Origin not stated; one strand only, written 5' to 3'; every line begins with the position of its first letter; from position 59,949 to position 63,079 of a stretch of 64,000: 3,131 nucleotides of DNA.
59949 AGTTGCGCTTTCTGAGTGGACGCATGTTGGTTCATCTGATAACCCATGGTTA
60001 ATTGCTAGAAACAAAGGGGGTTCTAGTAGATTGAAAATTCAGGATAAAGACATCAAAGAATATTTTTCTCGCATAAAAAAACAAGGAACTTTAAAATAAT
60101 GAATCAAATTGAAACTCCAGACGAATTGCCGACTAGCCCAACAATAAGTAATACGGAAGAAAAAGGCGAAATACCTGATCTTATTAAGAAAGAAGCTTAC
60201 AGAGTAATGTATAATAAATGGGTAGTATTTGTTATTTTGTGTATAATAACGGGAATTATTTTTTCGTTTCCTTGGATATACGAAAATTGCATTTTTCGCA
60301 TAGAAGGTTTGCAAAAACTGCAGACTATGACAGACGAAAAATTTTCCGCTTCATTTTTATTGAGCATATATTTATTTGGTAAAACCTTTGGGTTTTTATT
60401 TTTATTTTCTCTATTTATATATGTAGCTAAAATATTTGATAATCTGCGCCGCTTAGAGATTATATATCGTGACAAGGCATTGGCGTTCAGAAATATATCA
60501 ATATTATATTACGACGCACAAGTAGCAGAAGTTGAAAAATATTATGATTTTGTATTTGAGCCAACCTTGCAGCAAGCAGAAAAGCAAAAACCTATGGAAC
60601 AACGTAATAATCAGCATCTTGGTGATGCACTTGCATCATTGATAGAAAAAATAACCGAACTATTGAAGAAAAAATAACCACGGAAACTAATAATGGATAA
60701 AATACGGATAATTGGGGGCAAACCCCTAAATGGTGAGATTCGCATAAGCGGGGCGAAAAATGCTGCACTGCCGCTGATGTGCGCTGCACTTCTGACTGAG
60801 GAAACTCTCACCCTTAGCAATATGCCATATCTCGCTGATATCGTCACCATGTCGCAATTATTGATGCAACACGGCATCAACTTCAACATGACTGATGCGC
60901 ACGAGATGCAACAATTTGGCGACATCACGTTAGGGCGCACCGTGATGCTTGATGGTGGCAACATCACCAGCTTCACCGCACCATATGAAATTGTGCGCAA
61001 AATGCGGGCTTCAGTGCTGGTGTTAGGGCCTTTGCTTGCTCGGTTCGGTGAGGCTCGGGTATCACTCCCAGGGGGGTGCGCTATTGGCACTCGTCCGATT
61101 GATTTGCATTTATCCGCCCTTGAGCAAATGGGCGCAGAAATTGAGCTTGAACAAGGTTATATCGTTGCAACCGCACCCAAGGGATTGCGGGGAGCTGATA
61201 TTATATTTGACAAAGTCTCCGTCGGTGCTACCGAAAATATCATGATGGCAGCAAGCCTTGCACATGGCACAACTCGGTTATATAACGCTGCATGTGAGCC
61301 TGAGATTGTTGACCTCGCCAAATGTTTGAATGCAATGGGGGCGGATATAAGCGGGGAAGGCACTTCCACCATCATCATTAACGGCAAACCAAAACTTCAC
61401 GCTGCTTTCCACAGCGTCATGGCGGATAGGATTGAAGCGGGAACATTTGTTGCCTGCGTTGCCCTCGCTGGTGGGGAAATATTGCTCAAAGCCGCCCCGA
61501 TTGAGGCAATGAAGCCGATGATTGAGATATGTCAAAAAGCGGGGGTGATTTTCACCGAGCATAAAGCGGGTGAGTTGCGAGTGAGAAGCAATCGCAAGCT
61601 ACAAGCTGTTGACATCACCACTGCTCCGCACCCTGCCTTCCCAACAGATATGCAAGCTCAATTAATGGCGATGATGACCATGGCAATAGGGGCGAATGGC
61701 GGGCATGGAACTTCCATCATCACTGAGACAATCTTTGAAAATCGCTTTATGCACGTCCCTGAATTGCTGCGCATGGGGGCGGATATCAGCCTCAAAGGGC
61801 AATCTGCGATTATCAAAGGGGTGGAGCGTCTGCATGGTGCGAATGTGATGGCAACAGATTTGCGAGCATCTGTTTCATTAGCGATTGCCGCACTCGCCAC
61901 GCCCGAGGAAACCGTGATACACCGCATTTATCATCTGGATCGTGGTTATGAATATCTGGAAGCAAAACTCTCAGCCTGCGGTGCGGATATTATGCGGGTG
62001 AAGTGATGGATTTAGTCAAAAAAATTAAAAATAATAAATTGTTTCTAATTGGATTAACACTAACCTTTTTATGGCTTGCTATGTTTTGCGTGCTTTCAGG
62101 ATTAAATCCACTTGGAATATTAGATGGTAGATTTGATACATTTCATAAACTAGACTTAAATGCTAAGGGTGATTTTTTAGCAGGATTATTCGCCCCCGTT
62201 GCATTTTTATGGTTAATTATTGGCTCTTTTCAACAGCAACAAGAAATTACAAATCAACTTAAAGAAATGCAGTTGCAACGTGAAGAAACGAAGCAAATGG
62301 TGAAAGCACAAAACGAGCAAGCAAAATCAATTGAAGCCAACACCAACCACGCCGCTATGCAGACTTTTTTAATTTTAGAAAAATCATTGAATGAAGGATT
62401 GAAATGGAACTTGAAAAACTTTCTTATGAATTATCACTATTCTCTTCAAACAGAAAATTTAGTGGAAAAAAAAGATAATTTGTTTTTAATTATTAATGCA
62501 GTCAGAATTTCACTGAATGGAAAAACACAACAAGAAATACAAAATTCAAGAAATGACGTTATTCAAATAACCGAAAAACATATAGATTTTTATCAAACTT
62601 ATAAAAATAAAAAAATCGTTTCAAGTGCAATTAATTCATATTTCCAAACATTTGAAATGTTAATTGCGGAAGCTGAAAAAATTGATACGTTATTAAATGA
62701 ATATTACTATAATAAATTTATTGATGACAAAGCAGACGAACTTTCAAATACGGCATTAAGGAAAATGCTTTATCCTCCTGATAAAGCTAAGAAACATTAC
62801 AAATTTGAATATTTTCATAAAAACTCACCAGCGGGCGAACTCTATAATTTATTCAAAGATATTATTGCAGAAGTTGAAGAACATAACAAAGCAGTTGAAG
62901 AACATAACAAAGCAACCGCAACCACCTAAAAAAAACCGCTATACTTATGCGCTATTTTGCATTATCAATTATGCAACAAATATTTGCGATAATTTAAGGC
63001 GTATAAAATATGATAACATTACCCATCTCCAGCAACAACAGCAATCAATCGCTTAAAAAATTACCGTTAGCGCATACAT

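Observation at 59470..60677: Panacea (DUF4065) antitoxin-like gene coupled to an unknown 2-TM protein: candidate PanAT-type toxin-antitoxin / abortive-infection pair between dcd and murA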

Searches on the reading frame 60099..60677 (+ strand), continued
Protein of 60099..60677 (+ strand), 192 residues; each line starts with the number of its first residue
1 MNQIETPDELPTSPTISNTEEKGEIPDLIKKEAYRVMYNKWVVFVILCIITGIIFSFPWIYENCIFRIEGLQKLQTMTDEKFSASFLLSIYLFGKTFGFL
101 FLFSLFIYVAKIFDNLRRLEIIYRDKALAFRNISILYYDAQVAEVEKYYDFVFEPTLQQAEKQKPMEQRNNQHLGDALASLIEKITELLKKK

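Call 51: fold_search(model_id=the predicted structure, library=viral)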
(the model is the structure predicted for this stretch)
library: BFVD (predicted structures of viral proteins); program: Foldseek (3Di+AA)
matches with E <= 10: 432; with E <= 0.001: 0
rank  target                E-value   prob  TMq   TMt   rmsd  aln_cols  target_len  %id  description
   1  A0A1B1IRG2            6.6e-02  0.80  0.29  0.25  28.2       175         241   17  (no name in the UniProt tables at hand)
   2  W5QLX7                1.9e-01  0.57  0.28  0.25   9.9       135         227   12  NS3 [Orungo virus]
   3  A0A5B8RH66            2.7e-01  0.97  0.50  0.36  20.4       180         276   16  Uncharacterized protein [Iridovirus Liz-CrIV]
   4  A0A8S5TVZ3            3.0e-01  0.98  0.55  0.37   5.5       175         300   10  Uncharacterized protein [Siphoviridae sp. ctQkj3]
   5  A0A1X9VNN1            3.2e-01  0.84  0.35  0.26   8.7       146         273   15  Uncharacterized protein [Mimivirus AB-566-O17]
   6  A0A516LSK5            3.2e-01  0.66  0.33  0.35  15.3       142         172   10  (no name in the UniProt tables at hand)
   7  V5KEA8                3.6e-01  0.87  0.37  0.07  10.9       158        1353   11  Uncharacterized protein [uncultured virus]
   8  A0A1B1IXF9            3.8e-01  0.47  0.31  0.30   8.5       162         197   16  Uncharacterized protein [Citrobacter phage vB_CfrM_CfP1]
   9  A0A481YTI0            4.3e-01  0.84  0.44  0.31  10.5       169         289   12  SMODS and SLOG-associating 2TM effector domain-containing protein [Marseillevirus LCMAC102]
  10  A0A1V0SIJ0            4.3e-01  0.28  0.26  0.20  11.0       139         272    9  Uncharacterized protein [Klosneuvirus KNV1]
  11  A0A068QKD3            4.5e-01  0.33  0.29  0.25  22.6       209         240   14  Uncharacterized protein [Armadillidium vulgare iridescent virus]
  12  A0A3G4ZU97            4.5e-01  0.21  0.22  0.17  15.7       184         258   10  Uncharacterized protein [Edafosvirus sp.]
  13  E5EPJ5                4.8e-01  0.97  0.45  0.60   5.8       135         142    9  Uncharacterized protein [Acinetobacter phage Acj9]
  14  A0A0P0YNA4            4.8e-01  0.51  0.30  0.28   8.2       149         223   16  (no name in the UniProt tables at hand)
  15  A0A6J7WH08            4.8e-01  0.33  0.28  0.34  17.7       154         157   12  Uncharacterized protein [uncultured Caudovirales phage]
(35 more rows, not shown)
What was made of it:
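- Closest known: SLATT 2-TM effector domains. Different: The structural similarity is non-significant (call 51).
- Three giant-virus proteins annotated as SLATT or 'SMODS and SLOG-associating 2TM effector' appear among the weak Foldseek hits (E 0.43-1.3, TM-score 0.21-0.44, call 51).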

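Call 57: find_related_loci(query=A2, collection=metagenome_contigs, flank=4000)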
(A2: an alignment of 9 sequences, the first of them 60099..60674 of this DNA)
Query A2 (192 aa) in metagenome_contigs; peptide patterns used: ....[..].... (x = any residue, [..] = any of these).
96 stretches matched a pattern, but none encodes a relative of the query by tblastn (E <= 1e-3).
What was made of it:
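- Tried and rejected: Metagenome scans: the scan with the X profile found none (call 57).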

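Call 65: search_protein_families(library=phrogs, proteins=[window:60099-60674:+], max_evalue=0.01)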
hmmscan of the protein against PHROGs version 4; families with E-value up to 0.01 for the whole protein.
window:60099-60674:+ (192 aa): 0 families

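Call 72: find_related_loci(query=A2, collection=viral_contigs, flank=5000)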
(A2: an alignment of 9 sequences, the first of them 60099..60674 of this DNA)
Query A2 (192 aa) in viral_contigs; peptide patterns used: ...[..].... (x = any residue, [..] = any of these).
148 stretches matched a pattern, but none encodes a relative of the query by tblastn (E <= 1e-3).
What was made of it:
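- Tried and rejected: The viral-contig scan found none (call 72).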

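Call 75: search_protein_families(library=ncbifam, proteins=[L011:652-1116:+, L011:1424-2350:+, L009:6641-7294:-, L011:3761-4858:+], max_evalue=0.00001)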
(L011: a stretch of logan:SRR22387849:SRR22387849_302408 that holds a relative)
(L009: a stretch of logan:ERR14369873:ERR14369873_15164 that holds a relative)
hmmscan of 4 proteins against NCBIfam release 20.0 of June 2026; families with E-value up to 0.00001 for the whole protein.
L011:652-1116:+ (155 aa): 3 families
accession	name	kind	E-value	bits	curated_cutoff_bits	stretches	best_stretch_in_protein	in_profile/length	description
NF008113.2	PRK10860.1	equivalog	2.4e-32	112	150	1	12-155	10-152/165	tRNA adenosine(34) deaminase TadA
TIGR00326.1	eubact_ribD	equivalog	2.1e-08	33.8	156.35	1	28-153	18-135/343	bifunctional diaminohydroxyphosphoribosylaminopyrimidine deaminase/5-amino-6-(5-phosphoribosylamino)uracil reductase RibD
NF041025.1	antiphage_deaminase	equivalog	1.4e-07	30.7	400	1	58-106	338-385/437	anti-phage dCTP deaminase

L011:1424-2350:+ (309 aa): 1 family
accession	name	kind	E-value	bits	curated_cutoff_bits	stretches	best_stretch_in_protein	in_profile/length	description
TIGR02170.1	thyX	equivalog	1.9e-66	223.6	87.9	1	44-262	1-211/211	FAD-dependent thymidylate synthase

L009:6641-7294:- (218 aa): 5 families
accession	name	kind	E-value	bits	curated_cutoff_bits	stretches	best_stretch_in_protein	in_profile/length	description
TIGR01251.1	ribP_PPkin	subfamily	7.1e-08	31.7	113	1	118-177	202-262/309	ribose-phosphate diphosphokinase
NF002620.0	PRK02277.1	subfamily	1.7e-06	27.8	115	0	124-162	139-178/201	orotate phosphoribosyltransferase-like protein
NF002095.0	PRK00934.1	equivalog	1.8e-06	27.3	296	1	108-180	201-261/287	ribose-phosphate diphosphokinase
NF003549.0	PRK05205.1-5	equivalog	6.9e-06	25.6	138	0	111-162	84-135/182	bifunctional pyr operon transcriptional regulator/uracil phosphoribosyltransferase PyrR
NF003545.0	PRK05205.1-1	equivalog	9.5e-06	25.2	140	0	123-162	86-125/171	bifunctional pyr operon transcriptional regulator/uracil phosphoribosyltransferase PyrR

L011:3761-4858:+ (366 aa): 0 families
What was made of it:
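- Tried and rejected: It weakened on checking: the L011 deaminase is TadA-like, and the L009 neighbour is a generic phosphoribosyltransferase (call 75).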

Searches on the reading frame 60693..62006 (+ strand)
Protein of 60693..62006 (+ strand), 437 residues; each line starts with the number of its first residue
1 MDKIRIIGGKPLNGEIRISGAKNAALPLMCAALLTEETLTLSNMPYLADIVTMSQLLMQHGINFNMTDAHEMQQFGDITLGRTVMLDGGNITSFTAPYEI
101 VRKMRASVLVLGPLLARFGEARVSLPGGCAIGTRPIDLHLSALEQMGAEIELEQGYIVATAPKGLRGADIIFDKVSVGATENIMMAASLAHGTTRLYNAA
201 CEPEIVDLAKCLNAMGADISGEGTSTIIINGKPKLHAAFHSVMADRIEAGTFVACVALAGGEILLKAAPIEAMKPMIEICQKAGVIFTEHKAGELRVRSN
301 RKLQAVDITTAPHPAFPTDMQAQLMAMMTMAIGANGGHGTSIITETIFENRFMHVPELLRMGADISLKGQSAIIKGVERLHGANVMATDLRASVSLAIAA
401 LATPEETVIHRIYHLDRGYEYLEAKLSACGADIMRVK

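Call 3: search_protein_families(library=pfam, proteins=[window:60693-62006:+], max_evalue=0.1)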
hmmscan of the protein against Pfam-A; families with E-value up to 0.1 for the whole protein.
window:60693-62006:+ (437 aa): 2 families
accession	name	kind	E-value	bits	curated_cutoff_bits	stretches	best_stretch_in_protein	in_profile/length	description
PF00275.25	EPSP_synthase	-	2.1e-101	340.1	22.8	1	8-426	3-417/417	EPSP synthase (3-phosphoshikimate 1-carboxyvinyltransferase)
PF23745.1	ANK_LRRK2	-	0.029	14.7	27.5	0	194-226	32-64/130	LRRK2 ANK repeat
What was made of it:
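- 60693..62006 (+): murA (context). It starts 15 nt after the X stop, with no terminator-like site between them on the + strand, so it is probably co-transcribed. Pfam EPSP_synthase E 2.1e-101 (call 3).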

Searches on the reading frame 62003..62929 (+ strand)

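Call 3: search_protein_families(library=pfam, proteins=[window:62003-62929:+], max_evalue=0.1)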
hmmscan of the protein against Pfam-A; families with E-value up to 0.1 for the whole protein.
window:62003-62929:+ (308 aa): 0 families

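Call 4: search_protein_families(library=padloc, proteins=[window:62003-62929:+], max_evalue=0.1)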
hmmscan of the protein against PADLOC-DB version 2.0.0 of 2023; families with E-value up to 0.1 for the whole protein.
window:62003-62929:+ (308 aa): 0 families

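Call 5: search_protein_families(library=ncbifam, proteins=[window:62003-62929:+], max_evalue=0.1)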
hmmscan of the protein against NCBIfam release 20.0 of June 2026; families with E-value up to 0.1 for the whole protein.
window:62003-62929:+ (308 aa): 3 families
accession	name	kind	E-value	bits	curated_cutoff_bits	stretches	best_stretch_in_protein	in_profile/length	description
TIGR03665.1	arCOG04150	hypoth_equivalog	0.0037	17.1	114.2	1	71-212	11-147/173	arCOG04150 universal archaeal KH domain protein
NF040802.1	Fos_BSH_FosY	exception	0.013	15.9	305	1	136-204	14-84/140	fosfomycin resistance bacillithiol transferase FosY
NF040576.1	T2SS_GspM_XpsM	equivalog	0.023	14.3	60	1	60-124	8-72/180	type II secretion system protein GspM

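Call 65: search_protein_families(library=phrogs, proteins=[window:62003-62926:+], max_evalue=0.01)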
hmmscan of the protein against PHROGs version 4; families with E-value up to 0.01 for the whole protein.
window:62003-62926:+ (308 aa): 1 family
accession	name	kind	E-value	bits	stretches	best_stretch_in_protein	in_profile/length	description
phrog_9267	-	unknown function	1.2e-11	46.1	1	50-131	44-125/266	-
